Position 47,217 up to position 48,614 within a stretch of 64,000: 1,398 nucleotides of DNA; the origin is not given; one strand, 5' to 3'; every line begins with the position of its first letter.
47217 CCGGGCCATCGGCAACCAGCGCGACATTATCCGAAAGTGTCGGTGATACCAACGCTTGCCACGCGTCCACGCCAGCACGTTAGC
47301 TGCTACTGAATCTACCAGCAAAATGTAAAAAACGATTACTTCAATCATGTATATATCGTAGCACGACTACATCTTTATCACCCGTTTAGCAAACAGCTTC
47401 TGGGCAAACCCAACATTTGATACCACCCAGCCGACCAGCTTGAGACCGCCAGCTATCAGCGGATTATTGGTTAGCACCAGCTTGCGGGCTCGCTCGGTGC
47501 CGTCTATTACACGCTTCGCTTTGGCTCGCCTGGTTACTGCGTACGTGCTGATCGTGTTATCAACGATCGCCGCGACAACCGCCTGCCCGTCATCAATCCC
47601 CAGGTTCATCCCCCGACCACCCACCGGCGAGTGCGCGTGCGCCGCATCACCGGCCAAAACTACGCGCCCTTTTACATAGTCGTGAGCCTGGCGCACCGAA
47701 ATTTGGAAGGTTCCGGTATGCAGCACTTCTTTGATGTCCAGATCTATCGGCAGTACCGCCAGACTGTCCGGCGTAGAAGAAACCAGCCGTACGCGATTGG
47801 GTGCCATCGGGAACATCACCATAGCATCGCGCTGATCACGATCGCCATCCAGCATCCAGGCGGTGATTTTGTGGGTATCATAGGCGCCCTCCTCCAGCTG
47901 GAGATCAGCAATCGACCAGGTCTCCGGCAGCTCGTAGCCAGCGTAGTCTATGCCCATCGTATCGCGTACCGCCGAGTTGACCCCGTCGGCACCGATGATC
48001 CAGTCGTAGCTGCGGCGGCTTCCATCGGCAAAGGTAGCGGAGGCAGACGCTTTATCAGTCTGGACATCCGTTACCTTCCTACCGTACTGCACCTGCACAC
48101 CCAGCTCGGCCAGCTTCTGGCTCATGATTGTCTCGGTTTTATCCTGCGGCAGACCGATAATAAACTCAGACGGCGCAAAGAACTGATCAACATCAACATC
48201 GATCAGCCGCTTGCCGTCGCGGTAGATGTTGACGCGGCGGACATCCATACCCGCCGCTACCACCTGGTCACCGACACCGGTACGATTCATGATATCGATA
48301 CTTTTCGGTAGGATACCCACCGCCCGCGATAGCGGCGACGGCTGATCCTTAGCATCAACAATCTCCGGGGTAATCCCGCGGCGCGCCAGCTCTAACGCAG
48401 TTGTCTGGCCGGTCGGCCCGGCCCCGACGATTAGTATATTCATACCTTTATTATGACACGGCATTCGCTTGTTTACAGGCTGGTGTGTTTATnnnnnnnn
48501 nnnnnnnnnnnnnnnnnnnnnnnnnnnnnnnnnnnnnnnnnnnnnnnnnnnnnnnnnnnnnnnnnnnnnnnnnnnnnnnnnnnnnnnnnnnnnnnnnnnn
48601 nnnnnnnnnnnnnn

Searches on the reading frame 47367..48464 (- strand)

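Call 53: search_protein_families(library=pfam, proteins=[window:47367-48464:-], max_evalue=0.0001)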
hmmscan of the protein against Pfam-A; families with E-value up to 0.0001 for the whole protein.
window:47367-48464:- (365 aa): 3 families
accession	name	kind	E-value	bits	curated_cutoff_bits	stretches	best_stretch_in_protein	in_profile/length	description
PF01494.25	FAD_binding_3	-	9e-48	163.7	22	2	9-195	3-193/349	FAD binding domain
PF01266.30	DAO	-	4.6e-07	30.1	27.9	0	10-43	2-35/353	FAD dependent oxidoreductase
PF07992.20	Pyr_redox_2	-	1.3e-06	28.5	26.1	0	109-166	184-241/291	Pyridine nucleotide-disulphide oxidoreductase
